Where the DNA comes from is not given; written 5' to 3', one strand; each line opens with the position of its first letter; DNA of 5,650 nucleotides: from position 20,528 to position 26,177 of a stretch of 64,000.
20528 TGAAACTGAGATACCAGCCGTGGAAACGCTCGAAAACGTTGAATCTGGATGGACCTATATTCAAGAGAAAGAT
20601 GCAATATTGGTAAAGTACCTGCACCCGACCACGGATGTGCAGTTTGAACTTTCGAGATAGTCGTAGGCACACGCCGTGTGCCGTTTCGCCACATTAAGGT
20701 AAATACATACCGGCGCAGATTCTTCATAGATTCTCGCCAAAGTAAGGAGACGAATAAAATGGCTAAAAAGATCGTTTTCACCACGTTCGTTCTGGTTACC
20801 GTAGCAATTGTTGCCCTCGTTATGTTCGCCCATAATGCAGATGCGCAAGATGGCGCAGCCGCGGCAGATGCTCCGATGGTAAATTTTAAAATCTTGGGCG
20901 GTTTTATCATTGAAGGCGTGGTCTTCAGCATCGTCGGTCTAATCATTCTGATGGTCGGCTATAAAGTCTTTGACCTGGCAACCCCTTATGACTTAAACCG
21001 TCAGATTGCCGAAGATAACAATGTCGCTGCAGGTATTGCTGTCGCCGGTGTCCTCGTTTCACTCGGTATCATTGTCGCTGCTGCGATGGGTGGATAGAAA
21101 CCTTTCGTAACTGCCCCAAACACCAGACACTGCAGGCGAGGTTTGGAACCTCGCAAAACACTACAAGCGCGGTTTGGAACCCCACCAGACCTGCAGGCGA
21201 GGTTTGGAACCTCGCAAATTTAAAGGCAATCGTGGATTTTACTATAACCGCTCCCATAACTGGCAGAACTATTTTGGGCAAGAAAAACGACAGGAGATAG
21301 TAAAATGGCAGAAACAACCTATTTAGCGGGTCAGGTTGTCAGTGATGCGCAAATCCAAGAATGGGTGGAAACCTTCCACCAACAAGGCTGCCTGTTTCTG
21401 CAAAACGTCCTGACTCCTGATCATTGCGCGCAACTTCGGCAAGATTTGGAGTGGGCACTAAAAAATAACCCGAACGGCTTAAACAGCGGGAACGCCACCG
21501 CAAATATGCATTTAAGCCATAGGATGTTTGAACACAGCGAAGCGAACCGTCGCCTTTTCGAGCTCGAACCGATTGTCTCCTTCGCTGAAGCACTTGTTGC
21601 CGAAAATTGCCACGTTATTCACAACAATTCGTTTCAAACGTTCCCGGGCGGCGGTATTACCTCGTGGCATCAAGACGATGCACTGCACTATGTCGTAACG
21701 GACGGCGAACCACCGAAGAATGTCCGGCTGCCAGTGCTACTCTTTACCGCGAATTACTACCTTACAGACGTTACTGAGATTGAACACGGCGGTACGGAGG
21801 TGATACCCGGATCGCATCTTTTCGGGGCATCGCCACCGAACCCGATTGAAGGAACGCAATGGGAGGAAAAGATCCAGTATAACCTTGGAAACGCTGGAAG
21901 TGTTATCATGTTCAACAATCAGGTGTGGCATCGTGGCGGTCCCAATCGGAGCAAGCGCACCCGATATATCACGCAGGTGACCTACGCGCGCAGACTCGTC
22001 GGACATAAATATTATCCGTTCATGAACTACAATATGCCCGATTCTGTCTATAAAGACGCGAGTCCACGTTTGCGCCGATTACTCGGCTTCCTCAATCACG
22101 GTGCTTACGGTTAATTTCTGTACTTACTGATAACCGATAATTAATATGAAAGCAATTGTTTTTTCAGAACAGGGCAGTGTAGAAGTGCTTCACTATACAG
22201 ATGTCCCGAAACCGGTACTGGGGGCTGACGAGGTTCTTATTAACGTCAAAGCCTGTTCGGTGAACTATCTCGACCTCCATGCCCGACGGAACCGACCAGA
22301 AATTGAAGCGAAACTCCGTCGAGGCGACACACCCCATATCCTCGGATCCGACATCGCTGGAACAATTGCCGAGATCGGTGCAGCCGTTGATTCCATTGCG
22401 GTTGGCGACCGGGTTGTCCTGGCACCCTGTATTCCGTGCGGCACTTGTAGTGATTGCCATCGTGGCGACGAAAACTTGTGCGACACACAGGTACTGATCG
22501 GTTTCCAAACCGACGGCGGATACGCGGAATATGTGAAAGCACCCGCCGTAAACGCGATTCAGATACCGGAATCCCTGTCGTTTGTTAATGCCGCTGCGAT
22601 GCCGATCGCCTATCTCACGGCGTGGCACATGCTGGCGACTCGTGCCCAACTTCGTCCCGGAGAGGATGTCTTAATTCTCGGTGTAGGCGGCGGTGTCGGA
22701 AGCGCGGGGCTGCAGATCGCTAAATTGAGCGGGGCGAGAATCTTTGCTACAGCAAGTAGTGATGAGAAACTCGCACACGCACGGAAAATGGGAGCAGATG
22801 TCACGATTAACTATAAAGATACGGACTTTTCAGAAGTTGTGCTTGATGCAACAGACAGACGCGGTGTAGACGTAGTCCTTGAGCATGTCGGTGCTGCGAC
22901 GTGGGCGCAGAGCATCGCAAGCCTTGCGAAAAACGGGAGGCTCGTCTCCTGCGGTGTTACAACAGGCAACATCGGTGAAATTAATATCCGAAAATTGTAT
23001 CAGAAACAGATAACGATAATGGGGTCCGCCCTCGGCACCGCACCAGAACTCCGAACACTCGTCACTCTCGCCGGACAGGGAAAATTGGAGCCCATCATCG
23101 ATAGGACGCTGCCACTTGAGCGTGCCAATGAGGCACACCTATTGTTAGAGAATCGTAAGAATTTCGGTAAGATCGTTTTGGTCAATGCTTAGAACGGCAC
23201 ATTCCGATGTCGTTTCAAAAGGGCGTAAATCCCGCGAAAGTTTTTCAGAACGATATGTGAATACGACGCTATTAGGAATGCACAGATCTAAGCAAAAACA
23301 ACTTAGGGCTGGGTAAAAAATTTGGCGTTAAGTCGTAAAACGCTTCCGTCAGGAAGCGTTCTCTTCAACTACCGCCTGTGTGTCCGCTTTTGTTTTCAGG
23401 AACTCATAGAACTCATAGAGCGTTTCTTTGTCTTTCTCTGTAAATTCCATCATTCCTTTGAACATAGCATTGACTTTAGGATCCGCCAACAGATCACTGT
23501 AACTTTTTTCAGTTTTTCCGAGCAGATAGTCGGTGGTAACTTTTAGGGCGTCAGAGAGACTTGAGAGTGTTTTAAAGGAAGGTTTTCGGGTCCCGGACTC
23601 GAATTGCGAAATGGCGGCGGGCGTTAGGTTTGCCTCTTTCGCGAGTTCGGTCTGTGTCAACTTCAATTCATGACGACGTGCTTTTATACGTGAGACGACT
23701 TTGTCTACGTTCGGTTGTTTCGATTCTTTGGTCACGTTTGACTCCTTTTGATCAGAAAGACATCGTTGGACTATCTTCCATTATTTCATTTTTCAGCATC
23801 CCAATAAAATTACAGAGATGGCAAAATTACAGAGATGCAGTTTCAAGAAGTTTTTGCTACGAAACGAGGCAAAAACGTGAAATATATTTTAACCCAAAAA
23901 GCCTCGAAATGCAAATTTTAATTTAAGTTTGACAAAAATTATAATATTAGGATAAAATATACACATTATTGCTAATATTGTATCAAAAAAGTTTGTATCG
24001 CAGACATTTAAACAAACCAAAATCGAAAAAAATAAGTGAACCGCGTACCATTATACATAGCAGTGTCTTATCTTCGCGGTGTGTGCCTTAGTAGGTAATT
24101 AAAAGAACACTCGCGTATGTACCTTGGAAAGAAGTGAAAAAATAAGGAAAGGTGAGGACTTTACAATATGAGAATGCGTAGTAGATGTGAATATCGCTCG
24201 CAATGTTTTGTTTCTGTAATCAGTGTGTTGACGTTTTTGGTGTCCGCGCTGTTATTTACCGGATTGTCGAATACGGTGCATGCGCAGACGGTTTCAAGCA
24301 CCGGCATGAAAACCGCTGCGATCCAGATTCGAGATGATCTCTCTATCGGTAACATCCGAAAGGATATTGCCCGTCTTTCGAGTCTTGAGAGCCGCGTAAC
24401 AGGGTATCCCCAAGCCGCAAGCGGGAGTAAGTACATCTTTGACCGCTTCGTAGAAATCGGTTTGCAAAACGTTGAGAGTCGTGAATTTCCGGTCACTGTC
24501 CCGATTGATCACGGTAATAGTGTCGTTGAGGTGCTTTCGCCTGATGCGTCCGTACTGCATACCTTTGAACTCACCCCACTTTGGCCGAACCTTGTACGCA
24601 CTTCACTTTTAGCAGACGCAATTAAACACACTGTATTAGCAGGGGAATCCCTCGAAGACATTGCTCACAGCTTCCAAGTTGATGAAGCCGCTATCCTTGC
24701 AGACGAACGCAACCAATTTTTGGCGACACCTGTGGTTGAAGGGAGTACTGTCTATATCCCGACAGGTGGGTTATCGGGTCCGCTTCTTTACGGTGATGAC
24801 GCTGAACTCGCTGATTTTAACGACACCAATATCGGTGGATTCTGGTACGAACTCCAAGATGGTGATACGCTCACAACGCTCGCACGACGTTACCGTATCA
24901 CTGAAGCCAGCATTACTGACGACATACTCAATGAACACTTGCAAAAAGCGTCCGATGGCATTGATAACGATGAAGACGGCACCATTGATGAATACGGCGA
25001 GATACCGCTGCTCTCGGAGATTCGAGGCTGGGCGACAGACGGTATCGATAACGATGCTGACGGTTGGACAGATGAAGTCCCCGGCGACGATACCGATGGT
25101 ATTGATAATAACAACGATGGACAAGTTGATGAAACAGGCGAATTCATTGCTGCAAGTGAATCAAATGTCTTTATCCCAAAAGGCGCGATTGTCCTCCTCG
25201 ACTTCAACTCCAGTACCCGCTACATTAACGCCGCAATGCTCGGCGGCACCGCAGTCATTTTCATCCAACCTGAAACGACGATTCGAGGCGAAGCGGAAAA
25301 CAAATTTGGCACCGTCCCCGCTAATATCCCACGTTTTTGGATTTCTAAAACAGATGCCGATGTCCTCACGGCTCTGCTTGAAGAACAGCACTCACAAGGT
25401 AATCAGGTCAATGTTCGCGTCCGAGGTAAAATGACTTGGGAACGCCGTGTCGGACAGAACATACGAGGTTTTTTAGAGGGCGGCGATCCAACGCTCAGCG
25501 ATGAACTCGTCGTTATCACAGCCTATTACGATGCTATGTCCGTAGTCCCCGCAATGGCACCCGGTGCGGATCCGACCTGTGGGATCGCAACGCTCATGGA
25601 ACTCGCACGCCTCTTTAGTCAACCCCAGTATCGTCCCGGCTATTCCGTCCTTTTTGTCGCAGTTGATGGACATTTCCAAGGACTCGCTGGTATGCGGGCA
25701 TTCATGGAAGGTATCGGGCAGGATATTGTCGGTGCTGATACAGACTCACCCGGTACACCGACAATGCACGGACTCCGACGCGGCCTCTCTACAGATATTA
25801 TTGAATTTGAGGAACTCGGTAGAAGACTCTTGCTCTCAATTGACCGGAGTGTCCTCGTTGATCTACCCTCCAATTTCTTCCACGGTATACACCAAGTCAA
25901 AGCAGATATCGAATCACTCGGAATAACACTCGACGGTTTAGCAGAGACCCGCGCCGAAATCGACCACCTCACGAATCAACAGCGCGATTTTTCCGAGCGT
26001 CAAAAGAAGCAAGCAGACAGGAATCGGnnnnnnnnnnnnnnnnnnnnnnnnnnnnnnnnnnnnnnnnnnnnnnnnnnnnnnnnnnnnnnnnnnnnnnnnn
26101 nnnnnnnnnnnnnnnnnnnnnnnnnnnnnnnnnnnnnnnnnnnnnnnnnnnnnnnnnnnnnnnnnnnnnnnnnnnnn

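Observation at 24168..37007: EnvC-FtsEX-like module collapsed into one operon: giant exported pseudo-M28/coiled-coil protein fused to a MacB/FtsX permease, plus MacB-type ATPase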

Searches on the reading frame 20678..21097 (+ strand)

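Call 9: search_protein_families(library=pfam, proteins=[window:20678-21097:+], max_evalue=0.01)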
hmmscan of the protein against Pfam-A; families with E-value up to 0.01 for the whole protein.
window:20678-21097:+ (139 aa): 1 family
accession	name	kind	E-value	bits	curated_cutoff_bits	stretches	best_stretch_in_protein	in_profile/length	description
PF03994.20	DUF350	-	1.2e-14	54.9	26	1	78-137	7-65/133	Domain of Unknown Function (DUF350)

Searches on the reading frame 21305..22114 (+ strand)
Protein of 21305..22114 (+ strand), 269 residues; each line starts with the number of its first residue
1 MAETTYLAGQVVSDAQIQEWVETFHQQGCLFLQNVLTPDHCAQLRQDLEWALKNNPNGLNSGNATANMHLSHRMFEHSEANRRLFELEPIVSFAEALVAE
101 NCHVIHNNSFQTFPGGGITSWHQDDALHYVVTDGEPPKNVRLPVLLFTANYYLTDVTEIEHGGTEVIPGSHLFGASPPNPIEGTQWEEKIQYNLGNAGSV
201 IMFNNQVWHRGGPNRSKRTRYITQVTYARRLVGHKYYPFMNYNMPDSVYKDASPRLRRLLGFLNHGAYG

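Call 9: search_protein_families(library=pfam, proteins=[window:21305-22114:+], max_evalue=0.01)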
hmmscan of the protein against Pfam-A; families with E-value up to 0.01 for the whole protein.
window:21305-22114:+ (269 aa): 1 family
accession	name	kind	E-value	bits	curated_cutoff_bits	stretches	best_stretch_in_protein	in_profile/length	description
PF05721.19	PhyH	-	2.6e-20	74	22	1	24-220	1-211/213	Phytanoyl-CoA dioxygenase (PhyH)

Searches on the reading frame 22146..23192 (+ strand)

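Call 9: search_protein_families(library=pfam, proteins=[window:22146-23192:+], max_evalue=0.01)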
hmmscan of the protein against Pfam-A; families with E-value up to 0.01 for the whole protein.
window:22146-23192:+ (348 aa): 3 families
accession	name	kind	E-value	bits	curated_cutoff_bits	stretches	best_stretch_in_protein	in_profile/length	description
PF00107.32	ADH_zinc_N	-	7.9e-35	120.1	31.8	1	183-308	1-126/129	Zinc-binding dehydrogenase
PF08240.17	ADH_N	-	3.2e-28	98.4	23.5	1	26-142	1-104/104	Alcohol dehydrogenase GroES-like domain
PF13602.12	ADH_zinc_N_2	-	1.3e-26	94.5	27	1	215-345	1-134/134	Zinc-binding dehydrogenase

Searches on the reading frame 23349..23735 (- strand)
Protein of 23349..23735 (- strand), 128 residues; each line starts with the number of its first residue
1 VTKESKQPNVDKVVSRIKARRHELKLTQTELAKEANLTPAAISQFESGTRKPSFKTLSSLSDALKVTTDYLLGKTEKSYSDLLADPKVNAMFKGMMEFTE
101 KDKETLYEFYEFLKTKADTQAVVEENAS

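Call 9: search_protein_families(library=pfam, proteins=[window:23349-23735:-], max_evalue=0.01)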
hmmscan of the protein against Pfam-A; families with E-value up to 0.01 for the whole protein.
window:23349-23735:- (128 aa): 4 families
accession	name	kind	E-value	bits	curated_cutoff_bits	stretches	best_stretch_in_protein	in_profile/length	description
PF01381.28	HTH_3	-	3.6e-16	59.4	23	1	17-71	1-55/55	Helix-turn-helix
PF12844.13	HTH_19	-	1.1e-09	38.5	30.2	1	16-73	3-60/64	Helix-turn-helix domain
PF13560.12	HTH_31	-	3e-08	34.3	27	1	16-68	5-58/64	Helix-turn-helix domain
PF13443.12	HTH_26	-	5.3e-06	27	22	1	16-67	1-53/63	Cro/C1-type HTH DNA-binding domain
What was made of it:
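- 23349..23735 (-): Divergently transcribed XRE-type HTH protein. Possible regulator; membership of the module is uncertain. Pfam HTH_3 3.6e-16 (call 9).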

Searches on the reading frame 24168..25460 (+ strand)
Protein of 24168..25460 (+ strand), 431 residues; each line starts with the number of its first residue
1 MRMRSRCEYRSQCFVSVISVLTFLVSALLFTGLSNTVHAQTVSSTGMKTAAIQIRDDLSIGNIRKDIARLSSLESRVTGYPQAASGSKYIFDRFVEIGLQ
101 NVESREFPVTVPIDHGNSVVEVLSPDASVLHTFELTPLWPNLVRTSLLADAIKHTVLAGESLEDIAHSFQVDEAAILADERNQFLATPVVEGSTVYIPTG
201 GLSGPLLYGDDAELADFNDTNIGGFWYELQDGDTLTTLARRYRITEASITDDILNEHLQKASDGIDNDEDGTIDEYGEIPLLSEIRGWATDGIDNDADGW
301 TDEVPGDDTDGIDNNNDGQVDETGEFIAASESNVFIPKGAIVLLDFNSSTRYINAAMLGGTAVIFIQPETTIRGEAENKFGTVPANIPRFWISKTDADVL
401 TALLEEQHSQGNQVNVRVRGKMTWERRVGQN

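Call 20: search_protein_families(library=pfam, proteins=[window:24168-25460:+], max_evalue=10)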
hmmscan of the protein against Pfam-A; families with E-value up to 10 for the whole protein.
window:24168-25460:+ (431 aa): 5 families
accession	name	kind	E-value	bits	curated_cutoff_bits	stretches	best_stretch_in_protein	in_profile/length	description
PF01476.26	LysM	-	2.4e-07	31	20.9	2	227-250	1-24/43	LysM domain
PF02225.27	PA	-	0.00018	22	23.9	1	336-399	24-94/95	PA domain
PF23473.1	LysM3_LYK4_5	-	0.0067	16.9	29.3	1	156-178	7-29/48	LYK4/5 LysM3 domain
PF05324.18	Sperm_Ag_HE2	-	0.22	12.4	20.1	1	19-47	4-32/70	Sperm antigen HE2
PF11617.13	Cu-binding_MopE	-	2.3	9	27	2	262-275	17-30/30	Putative metal-binding motif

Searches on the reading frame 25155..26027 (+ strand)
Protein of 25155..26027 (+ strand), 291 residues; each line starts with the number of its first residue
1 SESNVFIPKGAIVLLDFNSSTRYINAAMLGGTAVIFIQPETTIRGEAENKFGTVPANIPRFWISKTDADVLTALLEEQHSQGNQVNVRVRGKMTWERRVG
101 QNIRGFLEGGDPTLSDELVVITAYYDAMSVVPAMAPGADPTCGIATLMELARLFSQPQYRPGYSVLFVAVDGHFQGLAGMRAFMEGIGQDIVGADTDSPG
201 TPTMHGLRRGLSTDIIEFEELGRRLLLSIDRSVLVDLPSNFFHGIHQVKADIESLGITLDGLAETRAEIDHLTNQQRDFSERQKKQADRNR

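Call 18: search_solved_structures(query=window:25155-26027:+, max_evalue=10, show_alignments=5)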
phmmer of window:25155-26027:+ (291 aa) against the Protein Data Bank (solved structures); distinct sequences matched with E-value up to 10: 21.
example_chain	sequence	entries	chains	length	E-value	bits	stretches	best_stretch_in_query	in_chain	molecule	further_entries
7tm3_7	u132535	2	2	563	9.7e-06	28.4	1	117-184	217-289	Nicalin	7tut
6w6l_5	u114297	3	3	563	1.6e-05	27.7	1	117-184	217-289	Nicalin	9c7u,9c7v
2px7_A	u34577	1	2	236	0.00046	22.9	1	98-147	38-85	2-C-methyl-D-erythritol 4-phosphate cytidylyltransferase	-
2anp_A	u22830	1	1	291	0.0007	22.3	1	116-182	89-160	leucyl aminopeptidase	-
1cx8_A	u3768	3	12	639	0.0031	20.2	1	38-186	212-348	TRANSFERRIN RECEPTOR PROTEIN | Transferrin receptor protein 1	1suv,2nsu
11rn_A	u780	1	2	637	0.0033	20.1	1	38-186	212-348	Transferrin receptor protein 1, serum form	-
11qc_A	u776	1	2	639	0.0034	20.1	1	38-186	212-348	Transferrin receptor protein 1, serum form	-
6wrv_A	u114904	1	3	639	0.0034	20.1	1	38-186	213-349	Transferrin receptor protein 1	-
1de4_C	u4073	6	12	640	0.0034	20.1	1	38-186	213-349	TRANSFERRIN RECEPTOR | Transferrin receptor protein 1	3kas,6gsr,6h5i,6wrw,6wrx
3s9l_A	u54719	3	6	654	0.0036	20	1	38-186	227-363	Transferrin receptor protein 1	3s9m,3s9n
6d03_A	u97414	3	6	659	0.0037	19.9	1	38-186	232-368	Transferrin receptor protein 1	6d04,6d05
6okd_A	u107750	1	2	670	0.0038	19.9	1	38-186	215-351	Transferrin receptor protein 1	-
9gh7_A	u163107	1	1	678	0.004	19.8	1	38-186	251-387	Transferrin receptor protein 1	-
7zqs_B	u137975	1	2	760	0.005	19.5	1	38-186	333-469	Transferrin receptor protein 1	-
3b35_A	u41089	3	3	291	0.0083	18.8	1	116-182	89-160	Bacterial leucyl aminopeptidase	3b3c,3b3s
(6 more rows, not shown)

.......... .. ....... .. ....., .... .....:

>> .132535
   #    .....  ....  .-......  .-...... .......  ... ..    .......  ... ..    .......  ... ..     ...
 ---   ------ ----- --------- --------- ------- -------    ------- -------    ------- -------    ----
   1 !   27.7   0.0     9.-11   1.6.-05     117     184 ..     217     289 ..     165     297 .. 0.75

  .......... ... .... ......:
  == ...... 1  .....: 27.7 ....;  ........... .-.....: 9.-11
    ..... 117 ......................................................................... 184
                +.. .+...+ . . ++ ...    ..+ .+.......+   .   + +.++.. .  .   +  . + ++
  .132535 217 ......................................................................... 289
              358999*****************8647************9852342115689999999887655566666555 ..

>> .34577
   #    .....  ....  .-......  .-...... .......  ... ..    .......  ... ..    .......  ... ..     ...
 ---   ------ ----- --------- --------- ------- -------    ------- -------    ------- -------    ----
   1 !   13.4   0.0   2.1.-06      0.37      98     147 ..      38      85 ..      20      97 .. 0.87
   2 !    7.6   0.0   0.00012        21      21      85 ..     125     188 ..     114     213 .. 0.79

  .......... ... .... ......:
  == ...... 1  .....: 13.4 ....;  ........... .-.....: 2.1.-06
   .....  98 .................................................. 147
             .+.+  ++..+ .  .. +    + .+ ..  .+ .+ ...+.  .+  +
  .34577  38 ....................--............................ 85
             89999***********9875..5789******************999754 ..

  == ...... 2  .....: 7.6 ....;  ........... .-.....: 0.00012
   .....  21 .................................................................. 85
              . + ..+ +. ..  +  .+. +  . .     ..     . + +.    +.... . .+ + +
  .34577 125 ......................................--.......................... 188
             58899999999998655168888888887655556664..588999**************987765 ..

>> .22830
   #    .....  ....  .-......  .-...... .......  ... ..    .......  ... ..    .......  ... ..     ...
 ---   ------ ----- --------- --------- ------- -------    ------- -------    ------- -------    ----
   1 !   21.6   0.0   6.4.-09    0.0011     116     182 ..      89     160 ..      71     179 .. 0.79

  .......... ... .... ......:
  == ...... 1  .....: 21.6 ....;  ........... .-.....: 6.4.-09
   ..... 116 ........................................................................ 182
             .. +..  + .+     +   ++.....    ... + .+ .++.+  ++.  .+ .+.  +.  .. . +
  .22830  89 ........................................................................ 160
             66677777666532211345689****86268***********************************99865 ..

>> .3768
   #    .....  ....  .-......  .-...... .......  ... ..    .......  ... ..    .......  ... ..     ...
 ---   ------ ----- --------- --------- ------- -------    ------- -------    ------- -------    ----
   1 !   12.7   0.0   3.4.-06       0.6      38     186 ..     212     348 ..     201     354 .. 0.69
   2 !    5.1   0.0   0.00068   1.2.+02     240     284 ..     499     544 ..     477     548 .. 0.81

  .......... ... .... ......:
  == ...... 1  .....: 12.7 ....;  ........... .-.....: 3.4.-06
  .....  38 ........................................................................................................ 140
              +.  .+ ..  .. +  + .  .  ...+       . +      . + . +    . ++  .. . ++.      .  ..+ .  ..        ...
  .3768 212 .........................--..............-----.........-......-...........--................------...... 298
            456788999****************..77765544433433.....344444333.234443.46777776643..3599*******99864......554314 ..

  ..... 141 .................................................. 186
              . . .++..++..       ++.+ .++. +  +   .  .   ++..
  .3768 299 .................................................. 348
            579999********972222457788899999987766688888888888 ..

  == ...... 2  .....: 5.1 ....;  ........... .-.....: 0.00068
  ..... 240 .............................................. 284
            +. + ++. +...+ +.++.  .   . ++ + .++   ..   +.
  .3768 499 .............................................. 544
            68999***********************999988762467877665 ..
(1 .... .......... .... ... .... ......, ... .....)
